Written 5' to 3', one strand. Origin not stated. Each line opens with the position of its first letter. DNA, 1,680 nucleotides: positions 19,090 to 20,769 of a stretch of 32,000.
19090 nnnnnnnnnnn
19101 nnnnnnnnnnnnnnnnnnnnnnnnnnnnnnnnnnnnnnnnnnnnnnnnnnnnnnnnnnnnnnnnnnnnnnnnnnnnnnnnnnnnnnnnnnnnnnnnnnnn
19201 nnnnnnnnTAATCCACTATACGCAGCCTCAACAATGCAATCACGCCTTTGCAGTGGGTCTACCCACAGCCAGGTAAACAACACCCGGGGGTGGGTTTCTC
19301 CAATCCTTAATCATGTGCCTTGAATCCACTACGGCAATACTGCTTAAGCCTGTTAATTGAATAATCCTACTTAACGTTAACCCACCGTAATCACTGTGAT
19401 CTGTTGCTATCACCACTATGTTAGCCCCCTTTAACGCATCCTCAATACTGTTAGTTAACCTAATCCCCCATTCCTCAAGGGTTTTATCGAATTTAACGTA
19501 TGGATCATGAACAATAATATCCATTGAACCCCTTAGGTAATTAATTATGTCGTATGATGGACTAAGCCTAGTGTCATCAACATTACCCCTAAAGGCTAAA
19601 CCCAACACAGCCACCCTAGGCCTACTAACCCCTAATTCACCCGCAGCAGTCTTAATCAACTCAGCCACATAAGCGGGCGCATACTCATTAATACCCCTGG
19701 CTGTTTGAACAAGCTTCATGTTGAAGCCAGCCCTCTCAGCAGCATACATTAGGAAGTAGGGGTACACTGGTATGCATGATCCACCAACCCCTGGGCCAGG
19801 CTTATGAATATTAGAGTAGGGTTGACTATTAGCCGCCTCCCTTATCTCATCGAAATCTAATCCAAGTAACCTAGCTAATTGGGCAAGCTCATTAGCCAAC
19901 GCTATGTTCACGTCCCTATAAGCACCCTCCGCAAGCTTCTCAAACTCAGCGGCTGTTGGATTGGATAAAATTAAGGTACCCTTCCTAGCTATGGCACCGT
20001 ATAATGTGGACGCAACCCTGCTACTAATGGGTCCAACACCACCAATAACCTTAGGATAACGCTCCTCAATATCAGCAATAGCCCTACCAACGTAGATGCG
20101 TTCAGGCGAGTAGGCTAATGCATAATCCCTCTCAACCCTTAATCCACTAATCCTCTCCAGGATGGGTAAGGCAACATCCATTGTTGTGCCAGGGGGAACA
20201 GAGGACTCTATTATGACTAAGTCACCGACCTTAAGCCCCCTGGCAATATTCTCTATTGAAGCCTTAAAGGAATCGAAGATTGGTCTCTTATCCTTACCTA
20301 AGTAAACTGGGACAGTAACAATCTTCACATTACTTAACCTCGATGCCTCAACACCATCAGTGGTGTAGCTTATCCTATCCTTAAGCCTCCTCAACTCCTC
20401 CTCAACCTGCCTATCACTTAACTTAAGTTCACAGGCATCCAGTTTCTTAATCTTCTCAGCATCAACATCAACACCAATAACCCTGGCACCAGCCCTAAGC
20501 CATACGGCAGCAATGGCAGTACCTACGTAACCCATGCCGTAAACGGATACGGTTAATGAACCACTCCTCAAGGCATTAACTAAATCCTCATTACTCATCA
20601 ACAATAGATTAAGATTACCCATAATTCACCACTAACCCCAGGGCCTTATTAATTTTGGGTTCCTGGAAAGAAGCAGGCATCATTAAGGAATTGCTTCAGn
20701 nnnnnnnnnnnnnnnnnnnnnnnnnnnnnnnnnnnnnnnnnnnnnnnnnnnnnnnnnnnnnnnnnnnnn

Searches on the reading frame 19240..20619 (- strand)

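Call 84: search_protein_families(library=pfam, proteins=[window:19240-20619:-], max_evalue=0.001)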
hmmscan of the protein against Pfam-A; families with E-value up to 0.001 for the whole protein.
window:19240-20619:- (459 aa): 7 families
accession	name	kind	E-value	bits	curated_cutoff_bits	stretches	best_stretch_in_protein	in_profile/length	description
PF03721.20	UDPG_MGDP_dh_N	-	5.2e-28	98.3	27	1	23-201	2-181/187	UDP-glucose/GDP-mannose dehydrogenase family, NAD binding domain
PF00984.24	UDPG_MGDP_dh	-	1.1e-26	93.2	25.4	1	223-312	2-93/94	UDP-glucose/GDP-mannose dehydrogenase family, central domain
PF03720.21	UDPG_MGDP_dh_C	-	7.5e-22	78.1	30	1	337-438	1-102/103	UDP-glucose/GDP-mannose dehydrogenase family, UDP binding domain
PF02826.25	2-Hacid_dh_C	-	7e-06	26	25.1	0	22-64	37-79/178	D-isomer specific 2-hydroxyacid dehydrogenase, NAD binding domain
PF02737.24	3HCDH_N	-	4.9e-05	23.8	22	1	23-92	1-76/180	3-hydroxyacyl-CoA dehydrogenase, NAD binding domain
PF03807.23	F420_oxidored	-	0.00016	22.6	21.6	0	25-61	3-41/94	NADP oxidoreductase coenzyme F420-dependent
PF01210.29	NAD_Gly3P_dh_N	-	0.00022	21.7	23.1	0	24-105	2-79/158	NAD-dependent glycerol-3-phosphate dehydrogenase N-terminus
